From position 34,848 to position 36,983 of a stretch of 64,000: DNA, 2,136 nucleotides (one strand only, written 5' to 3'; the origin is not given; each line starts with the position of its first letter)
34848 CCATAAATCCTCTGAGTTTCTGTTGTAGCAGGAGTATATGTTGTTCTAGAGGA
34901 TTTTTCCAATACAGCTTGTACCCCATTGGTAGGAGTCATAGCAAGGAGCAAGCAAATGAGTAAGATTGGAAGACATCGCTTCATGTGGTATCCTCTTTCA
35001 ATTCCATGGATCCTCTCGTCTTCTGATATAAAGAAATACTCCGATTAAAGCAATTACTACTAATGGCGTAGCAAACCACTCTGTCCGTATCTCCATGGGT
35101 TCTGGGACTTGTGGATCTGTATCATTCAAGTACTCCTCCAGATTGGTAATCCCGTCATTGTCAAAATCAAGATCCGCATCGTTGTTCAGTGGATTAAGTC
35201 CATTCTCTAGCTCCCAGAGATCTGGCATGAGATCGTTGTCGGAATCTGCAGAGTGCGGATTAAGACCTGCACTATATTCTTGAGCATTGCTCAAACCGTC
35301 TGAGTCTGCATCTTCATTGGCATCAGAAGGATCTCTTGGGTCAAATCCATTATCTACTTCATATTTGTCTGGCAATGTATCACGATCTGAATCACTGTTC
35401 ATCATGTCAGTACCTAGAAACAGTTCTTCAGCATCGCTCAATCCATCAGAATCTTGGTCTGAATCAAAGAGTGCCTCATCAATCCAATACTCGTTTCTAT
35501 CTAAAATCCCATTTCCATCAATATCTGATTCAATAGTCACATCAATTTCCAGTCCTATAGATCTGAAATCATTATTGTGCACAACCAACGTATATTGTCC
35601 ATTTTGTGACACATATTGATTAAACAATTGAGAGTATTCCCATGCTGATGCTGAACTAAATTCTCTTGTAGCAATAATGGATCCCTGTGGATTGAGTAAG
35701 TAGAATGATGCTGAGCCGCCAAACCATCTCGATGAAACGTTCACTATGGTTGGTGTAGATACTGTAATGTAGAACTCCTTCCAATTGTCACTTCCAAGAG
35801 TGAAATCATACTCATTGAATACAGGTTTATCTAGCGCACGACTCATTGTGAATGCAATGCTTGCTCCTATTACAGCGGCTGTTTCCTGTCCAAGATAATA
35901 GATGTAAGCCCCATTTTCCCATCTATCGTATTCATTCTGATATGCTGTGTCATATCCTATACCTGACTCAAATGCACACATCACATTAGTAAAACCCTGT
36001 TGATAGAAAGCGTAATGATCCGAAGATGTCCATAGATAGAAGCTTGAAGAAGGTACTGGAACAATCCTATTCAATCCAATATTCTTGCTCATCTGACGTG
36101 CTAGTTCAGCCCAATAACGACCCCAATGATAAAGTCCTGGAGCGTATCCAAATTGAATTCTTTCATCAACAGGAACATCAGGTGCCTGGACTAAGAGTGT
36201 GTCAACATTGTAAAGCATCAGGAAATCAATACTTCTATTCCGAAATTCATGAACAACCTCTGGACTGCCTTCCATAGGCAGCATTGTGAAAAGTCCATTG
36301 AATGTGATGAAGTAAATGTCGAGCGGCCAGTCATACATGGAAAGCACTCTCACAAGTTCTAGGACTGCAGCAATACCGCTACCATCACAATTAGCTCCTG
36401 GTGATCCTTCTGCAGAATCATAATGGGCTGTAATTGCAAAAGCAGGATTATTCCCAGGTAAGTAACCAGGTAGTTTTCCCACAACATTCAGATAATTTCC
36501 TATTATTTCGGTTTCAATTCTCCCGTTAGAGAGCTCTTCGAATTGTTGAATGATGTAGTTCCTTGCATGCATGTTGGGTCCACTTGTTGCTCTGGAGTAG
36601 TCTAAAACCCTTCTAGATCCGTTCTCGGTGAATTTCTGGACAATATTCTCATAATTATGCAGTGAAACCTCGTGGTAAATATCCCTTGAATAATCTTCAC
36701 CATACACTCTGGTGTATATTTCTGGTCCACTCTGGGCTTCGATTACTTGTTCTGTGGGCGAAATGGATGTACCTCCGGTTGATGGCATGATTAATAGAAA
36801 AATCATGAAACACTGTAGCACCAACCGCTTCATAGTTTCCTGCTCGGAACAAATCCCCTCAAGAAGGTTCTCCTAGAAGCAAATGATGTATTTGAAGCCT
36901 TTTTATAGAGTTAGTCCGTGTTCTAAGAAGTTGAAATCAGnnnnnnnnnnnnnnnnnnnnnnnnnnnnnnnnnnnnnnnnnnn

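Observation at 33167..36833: Tandem secreted M28 peptidase paralogs, one intact and one with metal ligands lost, both carrying TSP3-like acidic Ca-binding repeats and C-terminal anchors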

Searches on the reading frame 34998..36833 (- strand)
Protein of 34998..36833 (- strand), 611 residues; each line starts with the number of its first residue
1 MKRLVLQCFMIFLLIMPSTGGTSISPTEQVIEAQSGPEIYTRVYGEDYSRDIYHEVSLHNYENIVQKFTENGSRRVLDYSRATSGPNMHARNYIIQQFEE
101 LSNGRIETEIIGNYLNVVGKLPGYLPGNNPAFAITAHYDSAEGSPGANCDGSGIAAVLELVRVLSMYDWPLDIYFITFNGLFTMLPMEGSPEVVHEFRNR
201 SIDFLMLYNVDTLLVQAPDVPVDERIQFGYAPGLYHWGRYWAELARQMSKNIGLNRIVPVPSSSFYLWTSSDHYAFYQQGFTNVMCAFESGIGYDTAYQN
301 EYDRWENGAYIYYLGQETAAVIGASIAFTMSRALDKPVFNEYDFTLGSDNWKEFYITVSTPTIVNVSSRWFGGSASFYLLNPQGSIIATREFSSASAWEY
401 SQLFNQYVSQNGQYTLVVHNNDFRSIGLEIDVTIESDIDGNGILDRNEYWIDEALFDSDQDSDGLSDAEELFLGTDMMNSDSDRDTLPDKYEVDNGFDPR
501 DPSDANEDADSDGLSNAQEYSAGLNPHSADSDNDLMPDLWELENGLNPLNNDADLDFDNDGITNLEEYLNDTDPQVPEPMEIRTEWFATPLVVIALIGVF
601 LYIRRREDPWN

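Call 3: search_protein_families(library=pfam, proteins=[window:34998-36833:-], max_evalue=1)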
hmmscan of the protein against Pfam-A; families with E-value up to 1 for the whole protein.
window:34998-36833:- (611 aa): 2 families
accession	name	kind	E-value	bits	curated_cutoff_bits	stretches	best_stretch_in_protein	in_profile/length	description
PF04389.22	Peptidase_M28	-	1.2e-13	51.6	21.3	1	116-307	1-176/193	Peptidase family M28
PF18884.5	TSP3_bac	-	0.01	16.1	25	1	461-476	3-18/22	Bacterial TSP3 repeat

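Call 4: search_protein_families(library=ncbifam, proteins=[window:34998-36833:-], max_evalue=1)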
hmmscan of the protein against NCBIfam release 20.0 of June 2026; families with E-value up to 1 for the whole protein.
window:34998-36833:- (611 aa): 8 families
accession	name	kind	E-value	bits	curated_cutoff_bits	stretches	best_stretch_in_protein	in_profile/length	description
NF047639.1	throspo3_MtsD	equivalog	9.3e-10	37.3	800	2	458-528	459-529/651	cell-cell cohesion protein MtsD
NF045908.1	AminopepLapALeg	equivalog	6.7e-07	28.5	600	1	128-204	203-280/396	aminopeptidase LapA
NF042425.1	Amuc_1099_fam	equivalog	7.2e-07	29.1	50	2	536-575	108-148/321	Amuc_1099 family pilus-like system protein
NF033765.2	gliding_CglD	equivalog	0.00023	19.1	400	1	458-544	206-302/1124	adventurous gliding motility lipoprotein CglD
NF000535.3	MSCRAMM_SdrC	exception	0.01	13.8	1700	1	419-538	685-803/963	MSCRAMM family adhesin SdrC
NF012181.0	MSCRAMM_SdrD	exception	0.025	12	2500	1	419-539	1091-1202/1379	MSCRAMM family adhesin SdrD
NF008965.0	PRK12309.1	equivalog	0.23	10.4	550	1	432-474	339-382/392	transaldolase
NF033845.1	MSCRAMM_ClfB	exception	0.98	7.2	999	0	457-534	666-743/871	MSCRAMM family adhesin clumping factor ClfB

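Call 7: search_solved_structures(query=window:34998-36833:-, max_evalue=10, show_alignments=4)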
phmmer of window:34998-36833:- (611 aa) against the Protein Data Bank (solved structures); distinct sequences matched with E-value up to 10: 18.
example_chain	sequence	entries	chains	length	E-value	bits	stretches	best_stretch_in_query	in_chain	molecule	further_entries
2ek8_A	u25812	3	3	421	1.5e-07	33.4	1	126-179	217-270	Aminopeptidase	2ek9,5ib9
6hc6_A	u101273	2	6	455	1.8e-06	29.8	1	132-201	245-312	Aminopeptidase YwaD | Aminopeptidase Y (Arg Lys Leu preference)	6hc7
6esl_A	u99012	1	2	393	7.1e-05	24.5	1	82-206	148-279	Bacterial leucyl aminopeptidase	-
5gne_A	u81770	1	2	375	8.1e-05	24.3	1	53-210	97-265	Leucine aminopeptidase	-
6ica_A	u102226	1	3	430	0.00011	23.9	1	82-206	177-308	Aminopeptidase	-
3b35_A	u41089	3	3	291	0.0093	17.5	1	133-204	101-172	Bacterial leucyl aminopeptidase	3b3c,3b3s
1amp_A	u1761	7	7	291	0.01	17.4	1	133-203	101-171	AMINOPEPTIDASE | PROTEIN (AMINOPEPTIDASE) | BACTERIAL LEUCYL AMINOPEPTIDASE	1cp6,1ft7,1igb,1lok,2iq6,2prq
3b3v_A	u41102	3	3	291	0.01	17.4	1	133-203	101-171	Bacterial leucyl aminopeptidase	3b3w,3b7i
1rtq_A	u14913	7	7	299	0.01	17.4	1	133-203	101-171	Bacterial leucyl aminopeptidase | Aminopeptidase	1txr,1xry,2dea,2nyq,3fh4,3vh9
2anp_A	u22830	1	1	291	0.011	17.3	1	133-202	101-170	leucyl aminopeptidase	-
7tm3_7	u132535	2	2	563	0.016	16.7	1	104-166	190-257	Nicalin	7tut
6w6l_5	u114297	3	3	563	0.018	16.5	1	97-166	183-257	Nicalin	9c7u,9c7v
3b3t_A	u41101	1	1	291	0.049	15.1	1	133-203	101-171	Bacterial leucyl aminopeptidase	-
7oez_A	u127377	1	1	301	0.18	13.3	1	120-165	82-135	Leucine aminopeptidase A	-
1cp7_A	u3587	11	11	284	0.22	13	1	116-169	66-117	AMINOPEPTIDASE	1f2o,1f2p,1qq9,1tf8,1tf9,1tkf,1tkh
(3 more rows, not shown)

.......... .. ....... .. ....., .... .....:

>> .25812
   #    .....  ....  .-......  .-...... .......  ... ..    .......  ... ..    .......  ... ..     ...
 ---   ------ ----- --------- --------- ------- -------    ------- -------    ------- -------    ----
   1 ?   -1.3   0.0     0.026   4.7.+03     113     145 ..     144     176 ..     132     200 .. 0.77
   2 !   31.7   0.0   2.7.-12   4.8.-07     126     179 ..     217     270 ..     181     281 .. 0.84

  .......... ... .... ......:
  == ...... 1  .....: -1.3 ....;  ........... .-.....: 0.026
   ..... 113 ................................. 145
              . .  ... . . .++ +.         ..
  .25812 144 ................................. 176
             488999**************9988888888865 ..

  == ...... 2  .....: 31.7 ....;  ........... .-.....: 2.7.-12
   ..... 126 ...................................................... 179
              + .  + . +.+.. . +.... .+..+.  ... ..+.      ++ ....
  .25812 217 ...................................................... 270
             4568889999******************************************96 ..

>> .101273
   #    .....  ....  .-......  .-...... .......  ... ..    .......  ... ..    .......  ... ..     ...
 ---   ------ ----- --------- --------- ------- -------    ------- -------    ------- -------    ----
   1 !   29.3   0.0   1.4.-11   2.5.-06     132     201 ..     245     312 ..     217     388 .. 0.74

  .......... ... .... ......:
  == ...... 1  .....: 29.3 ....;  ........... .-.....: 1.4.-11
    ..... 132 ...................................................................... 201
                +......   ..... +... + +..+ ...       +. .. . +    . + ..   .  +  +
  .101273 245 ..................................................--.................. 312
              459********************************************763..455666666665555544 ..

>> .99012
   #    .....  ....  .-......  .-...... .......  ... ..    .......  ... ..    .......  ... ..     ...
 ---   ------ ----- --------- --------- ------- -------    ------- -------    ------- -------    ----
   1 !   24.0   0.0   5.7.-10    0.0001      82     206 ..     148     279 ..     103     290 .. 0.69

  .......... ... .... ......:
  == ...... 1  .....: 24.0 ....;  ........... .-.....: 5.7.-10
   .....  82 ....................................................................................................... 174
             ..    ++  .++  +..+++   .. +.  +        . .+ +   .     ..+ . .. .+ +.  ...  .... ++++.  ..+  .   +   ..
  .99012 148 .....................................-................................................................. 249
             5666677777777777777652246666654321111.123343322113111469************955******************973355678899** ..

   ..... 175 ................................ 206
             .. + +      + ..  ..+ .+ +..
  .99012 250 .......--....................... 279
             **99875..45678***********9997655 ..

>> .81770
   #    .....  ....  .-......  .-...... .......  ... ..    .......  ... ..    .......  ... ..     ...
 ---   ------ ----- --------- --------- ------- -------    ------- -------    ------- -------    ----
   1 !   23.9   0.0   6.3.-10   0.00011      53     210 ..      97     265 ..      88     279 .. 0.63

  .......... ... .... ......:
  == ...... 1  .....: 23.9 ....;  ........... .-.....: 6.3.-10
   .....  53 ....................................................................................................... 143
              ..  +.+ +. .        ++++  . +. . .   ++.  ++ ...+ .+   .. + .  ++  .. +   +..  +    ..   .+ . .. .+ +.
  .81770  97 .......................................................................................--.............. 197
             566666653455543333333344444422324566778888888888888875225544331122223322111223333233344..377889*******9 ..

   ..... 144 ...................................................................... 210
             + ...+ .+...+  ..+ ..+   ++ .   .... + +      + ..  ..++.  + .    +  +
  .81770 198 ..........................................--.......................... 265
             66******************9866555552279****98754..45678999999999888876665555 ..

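Call 9: find_homologous_proteins(query=window:34998-36833:-)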
Query window:34998-36833:- (611 aa): 385 proteins with E <= 0.001 among 8000 candidates; the best 120 are listed.
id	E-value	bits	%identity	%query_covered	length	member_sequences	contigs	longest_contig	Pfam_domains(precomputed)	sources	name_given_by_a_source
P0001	0.0e+0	1416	100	100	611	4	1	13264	PF04389.23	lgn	-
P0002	2.5e-292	989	71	100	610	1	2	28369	PF04389.23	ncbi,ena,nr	ncbi:MAG: M28 family peptidase [Candidatus Thorarchaeota archaeon]|nr:M28 family peptidase [Candidat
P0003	1.8e-290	983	69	100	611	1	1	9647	PF04389.23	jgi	jgi:hypothetical protein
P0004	4.4e-290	982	71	98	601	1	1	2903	PF04389.23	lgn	-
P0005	8.0e-289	977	70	100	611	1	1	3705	PF04389.23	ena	-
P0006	2.1e-288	976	69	100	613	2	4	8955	PF04389.23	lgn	-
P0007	4.3e-288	975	70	100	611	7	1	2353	PF04389.23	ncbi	-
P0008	2.1e-287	973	71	98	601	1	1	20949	PF04389.23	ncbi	-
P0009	7.2e-287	971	69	100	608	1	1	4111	PF04389.23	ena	-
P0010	3.6e-286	969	71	98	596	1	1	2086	PF04389.23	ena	-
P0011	1.2e-285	967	72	98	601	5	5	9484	PF04389.23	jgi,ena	-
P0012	1.0e-281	954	68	100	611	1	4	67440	PF04389.23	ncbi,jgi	ncbi:MAG: M28 family peptidase [Candidatus Thorarchaeota archaeon]|jgi:hypothetical protein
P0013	2.6e-277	939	66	100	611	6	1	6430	PF04389.23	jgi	jgi:hypothetical protein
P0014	6.1e-277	938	67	98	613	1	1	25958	PF04389.23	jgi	-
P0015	2.2e-276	936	67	100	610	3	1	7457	PF04389.23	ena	-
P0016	1.1e-275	934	69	97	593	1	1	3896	PF04389.23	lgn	-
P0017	5.7e-273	925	67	98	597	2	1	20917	PF04389.23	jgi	jgi:hypothetical protein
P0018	1.4e-272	924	68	93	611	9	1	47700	PF04389.23,PF18884.6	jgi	jgi:hypothetical protein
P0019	1.6e-271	920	68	96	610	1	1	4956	PF04389.23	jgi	jgi:hypothetical protein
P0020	1.7e-271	920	68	96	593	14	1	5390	PF04389.23,PF18884.6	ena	-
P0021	2.8e-268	910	69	94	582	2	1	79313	PF04389.23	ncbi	ncbi:MAG: M28 family peptidase [Candidatus Thorarchaeota archaeon]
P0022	2.0e-261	887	65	98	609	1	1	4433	PF04389.23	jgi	jgi:hypothetical protein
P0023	1.1e-253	861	61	100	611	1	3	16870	PF04389.23,PF18884.6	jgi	jgi:hypothetical protein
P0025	1.6e-229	782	59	92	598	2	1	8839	PF04389.23,PF18884.6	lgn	-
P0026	2.3e-221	755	54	99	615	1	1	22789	PF04389.23,PF18884.6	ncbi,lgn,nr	ncbi:M28 family peptidase [Candidatus Thorarchaeota archaeon]|nr:MAG: M28 family peptidase [Candidat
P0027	1.8e-219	748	55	100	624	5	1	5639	PF04389.23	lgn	-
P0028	1.4e-217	742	55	99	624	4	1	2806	PF04389.23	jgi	-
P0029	4.0e-216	737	57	96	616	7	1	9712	PF04389.23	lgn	-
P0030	4.7e-216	737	54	99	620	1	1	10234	PF04389.23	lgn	-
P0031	5.3e-215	734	56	99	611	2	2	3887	PF04389.23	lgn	-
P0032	6.9e-215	733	57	96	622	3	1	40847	PF04389.23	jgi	-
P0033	1.7e-214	732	55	100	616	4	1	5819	PF04389.23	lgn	-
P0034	2.0e-214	732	54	100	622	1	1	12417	PF04389.23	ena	-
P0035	2.2e-214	732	54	100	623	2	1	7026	PF04389.23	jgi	-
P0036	7.1e-214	730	54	100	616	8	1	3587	PF04389.23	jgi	jgi:hypothetical protein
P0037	2.2e-213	728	54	100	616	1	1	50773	PF04389.23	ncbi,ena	-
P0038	6.8e-212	723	54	99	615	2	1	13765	PF04389.23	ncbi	-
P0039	7.9e-212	723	55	97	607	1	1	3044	PF04389.23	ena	-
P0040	1.4e-211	722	54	100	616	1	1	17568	PF04389.23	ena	-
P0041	1.2e-210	719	54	100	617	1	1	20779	PF04389.23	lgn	-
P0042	4.5e-210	717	57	95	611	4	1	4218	PF04389.23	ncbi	-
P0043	1.0e-209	716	54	100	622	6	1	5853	PF04389.23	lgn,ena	-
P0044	1.3e-209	716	52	99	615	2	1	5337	PF04389.23,PF18884.6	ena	-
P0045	1.6e-209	715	54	97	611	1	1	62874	PF04389.23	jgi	jgi:hypothetical protein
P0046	4.0e-209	714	57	92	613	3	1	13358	PF04389.23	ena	-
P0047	6.4e-209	713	54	99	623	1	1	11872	PF04389.23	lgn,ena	-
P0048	8.8e-209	713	53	99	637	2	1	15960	PF04389.23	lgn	-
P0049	1.2e-208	713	54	94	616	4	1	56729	PF04389.23,PF18884.6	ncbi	ncbi:MAG: M28 family peptidase [Candidatus Thorarchaeota archaeon]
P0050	5.7e-208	710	54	99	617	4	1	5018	PF04389.23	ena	-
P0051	9.3e-208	710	55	97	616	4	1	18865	PF04389.23,PF18884.6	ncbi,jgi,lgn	-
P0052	1.6e-207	709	55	98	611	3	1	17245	PF04389.23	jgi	jgi:hypothetical protein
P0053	3.5e-207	708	52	99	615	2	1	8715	PF04389.23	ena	-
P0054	6.2e-207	707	53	99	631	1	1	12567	PF04389.23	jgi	-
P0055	1.7e-206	705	53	100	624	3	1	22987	PF04389.23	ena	-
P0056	2.1e-206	705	51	100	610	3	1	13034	PF04389.23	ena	-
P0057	3.5e-205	701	53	100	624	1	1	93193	PF04389.23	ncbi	ncbi:MAG: M28 family peptidase [Candidatus Thorarchaeota archaeon]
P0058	6.3e-205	700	53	99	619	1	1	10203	PF04389.23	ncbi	ncbi:MAG: M28 family peptidase [Candidatus Thorarchaeota archaeon]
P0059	8.7e-205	700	55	100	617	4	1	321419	PF04389.23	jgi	jgi:hypothetical protein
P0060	9.2e-205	700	53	98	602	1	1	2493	PF04389.23,PF18884.6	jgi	jgi:hypothetical protein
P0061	3.2e-204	698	55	92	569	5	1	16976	PF04389.23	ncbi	-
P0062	3.5e-204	698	52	97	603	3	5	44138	PF04389.23,PF18884.6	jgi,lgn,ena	-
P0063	4.6e-204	697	59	87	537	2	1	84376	PF04389.23,PF18884.6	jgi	-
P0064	1.3e-203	696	56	92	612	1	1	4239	PF04389.23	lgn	-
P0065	1.7e-203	696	54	98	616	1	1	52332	PF04389.23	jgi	-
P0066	1.1e-202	693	54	94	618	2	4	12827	PF04389.23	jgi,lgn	-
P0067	4.0e-202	691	52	99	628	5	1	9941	PF04389.23,PF18884.6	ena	-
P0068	3.5e-201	688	53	97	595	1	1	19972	PF04389.23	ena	-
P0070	1.8e-199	682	53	99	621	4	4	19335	PF04389.23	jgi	jgi:hypothetical protein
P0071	3.5e-199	681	52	98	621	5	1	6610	PF04389.23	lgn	-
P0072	3.3e-198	678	54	97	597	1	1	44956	PF04389.23,PF18884.6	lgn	-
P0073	2.4e-197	675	55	92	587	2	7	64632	PF04389.23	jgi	jgi:hypothetical protein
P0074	2.6e-197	675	51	99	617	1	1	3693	PF04389.23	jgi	-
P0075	8.5e-197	673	52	99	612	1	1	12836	PF04389.23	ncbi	-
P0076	1.3e-196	673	53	97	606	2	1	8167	PF04389.23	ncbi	ncbi:MAG: M28 family peptidase [Candidatus Thorarchaeota archaeon]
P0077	1.3e-196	673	51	98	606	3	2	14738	PF04389.23,PF18884.6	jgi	-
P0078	6.6e-195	667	53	99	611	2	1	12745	PF04389.23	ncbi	ncbi:MAG: M28 family peptidase [Candidatus Thorarchaeota archaeon]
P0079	1.4e-194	666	53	99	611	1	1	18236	PF04389.23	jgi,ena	-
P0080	3.1e-194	665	50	99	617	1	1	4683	PF04389.23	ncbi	ncbi:MAG: M28 family peptidase [Candidatus Thorarchaeota archaeon]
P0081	3.6e-194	665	52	99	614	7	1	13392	PF04389.23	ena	-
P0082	4.3e-194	664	50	99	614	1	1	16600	PF04389.23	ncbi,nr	ncbi:M28 family peptidase [Candidatus Thorarchaeota archaeon]|nr:MAG: M28 family peptidase [Candidat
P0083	6.6e-194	664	51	97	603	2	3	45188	PF04389.23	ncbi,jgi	-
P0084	2.5e-193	662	53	95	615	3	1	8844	PF04389.23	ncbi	-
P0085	4.3e-193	661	52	99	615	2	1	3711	PF04389.23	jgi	-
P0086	9.6e-193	660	49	99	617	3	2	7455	PF04389.23,PF18884.6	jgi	-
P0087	6.5e-192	657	55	92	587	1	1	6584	PF04389.23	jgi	jgi:hypothetical protein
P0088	7.5e-191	654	50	97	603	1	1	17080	PF04389.23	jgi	-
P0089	9.0e-191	654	50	99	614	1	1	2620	PF04389.23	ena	-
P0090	1.1e-190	653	53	99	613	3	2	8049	PF04389.23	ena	-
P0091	1.4e-190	653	52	95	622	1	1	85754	PF04389.23,PF18884.6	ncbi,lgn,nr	ncbi:MAG: M28 family peptidase [Candidatus Thorarchaeota archaeon]|nr:M28 family peptidase [Candidat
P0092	2.2e-189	649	49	99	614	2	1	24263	PF04389.23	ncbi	ncbi:MAG: M28 family peptidase [Candidatus Thorarchaeota archaeon]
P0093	1.6e-188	646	53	94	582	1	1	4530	PF04389.23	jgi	jgi:hypothetical protein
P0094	2.2e-188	646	51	99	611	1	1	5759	PF04389.23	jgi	jgi:hypothetical protein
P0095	1.4e-187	643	53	92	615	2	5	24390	PF04389.23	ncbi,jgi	ncbi:MAG: M28 family metallopeptidase [Candidatus Thorarchaeota archaeon]|jgi:hypothetical protein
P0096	8.8e-187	640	51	95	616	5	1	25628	PF04389.23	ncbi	ncbi:MAG: M28 family metallopeptidase [Candidatus Thorarchaeota archaeon]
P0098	1.1e-183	630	52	95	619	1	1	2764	PF04389.23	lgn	-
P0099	7.6e-183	627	50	96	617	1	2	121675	PF04389.23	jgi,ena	-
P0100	1.5e-180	620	51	95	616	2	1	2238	PF04389.23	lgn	-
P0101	3.0e-179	615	49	96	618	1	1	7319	PF04389.23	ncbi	-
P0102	4.5e-179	615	49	99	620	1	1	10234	PF04389.23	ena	-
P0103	1.2e-178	613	50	95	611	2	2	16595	PF04389.23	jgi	jgi:hypothetical protein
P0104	7.1e-178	611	49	97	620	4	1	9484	PF04389.23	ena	-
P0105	7.7e-178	611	51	92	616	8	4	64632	PF04389.23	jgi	jgi:hypothetical protein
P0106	8.4e-177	607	50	96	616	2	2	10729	PF04389.23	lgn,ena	-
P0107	1.0e-176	607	51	93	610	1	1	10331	PF04389.23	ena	-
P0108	1.7e-176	606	50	96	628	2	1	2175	PF04389.23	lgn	-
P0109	2.6e-175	602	48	99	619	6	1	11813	PF04389.23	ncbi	-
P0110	3.8e-175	602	51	92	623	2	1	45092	PF04389.23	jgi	-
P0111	9.1e-175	601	50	92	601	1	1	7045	PF04389.23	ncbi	-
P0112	4.6e-174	598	48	99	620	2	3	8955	PF04389.23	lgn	-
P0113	1.5e-173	597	48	99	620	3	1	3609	PF04389.23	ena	-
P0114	4.4e-173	595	48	98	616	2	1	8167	PF04389.23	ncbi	ncbi:MAG: M28 family peptidase [Candidatus Thorarchaeota archaeon]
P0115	1.5e-172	593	50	92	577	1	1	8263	PF04389.23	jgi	jgi:hypothetical protein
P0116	2.2e-172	593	47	99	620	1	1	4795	PF04389.23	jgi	jgi:hypothetical protein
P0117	3.1e-172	592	48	99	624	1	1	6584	PF04389.23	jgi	jgi:hypothetical protein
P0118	6.1e-172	591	49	99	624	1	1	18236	PF04389.23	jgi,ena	-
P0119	7.1e-172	591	49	95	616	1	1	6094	PF04389.23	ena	-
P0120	2.1e-171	590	45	99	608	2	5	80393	PF04389.23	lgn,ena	-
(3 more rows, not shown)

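Call 15: find_encoding_contigs(protein=P0059, flank=8000, max_places=2)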
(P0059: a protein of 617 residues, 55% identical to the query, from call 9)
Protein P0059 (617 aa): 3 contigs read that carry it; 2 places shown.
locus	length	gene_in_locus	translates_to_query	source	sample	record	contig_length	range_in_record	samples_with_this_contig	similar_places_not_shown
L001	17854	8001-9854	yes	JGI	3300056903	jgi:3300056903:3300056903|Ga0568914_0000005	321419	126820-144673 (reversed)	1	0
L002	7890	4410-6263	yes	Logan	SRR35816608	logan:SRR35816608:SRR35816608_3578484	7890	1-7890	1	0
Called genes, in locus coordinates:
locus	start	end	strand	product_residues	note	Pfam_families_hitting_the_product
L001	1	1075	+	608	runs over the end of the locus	PF09843:DUF2070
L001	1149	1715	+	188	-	PF02441:Flavoprotein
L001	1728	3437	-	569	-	PF13408:Zn_ribbon_recom (faint)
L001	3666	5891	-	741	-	PF24292:DUF7479 (faint), PF17283:Zn_ribbon_SprT (faint)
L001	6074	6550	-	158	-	-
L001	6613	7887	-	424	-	PF19276:HD_assoc_2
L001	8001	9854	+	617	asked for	PF04389:Peptidase_M28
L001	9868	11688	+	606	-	PF01546:Peptidase_M20 (weak), PF04389:Peptidase_M28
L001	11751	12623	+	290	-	-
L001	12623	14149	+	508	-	-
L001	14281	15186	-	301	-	PF02775:TPP_enzyme_C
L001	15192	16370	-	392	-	PF01855:POR_N, PF02780:Transketolase_C (weak), PF17147:PFOR_II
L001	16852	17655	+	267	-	PF00795:CN_hydrolase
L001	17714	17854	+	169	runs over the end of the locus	PF10061:DUF2299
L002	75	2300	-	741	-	PF24292:DUF7479 (faint), PF17283:Zn_ribbon_SprT (faint)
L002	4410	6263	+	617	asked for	PF04389:Peptidase_M28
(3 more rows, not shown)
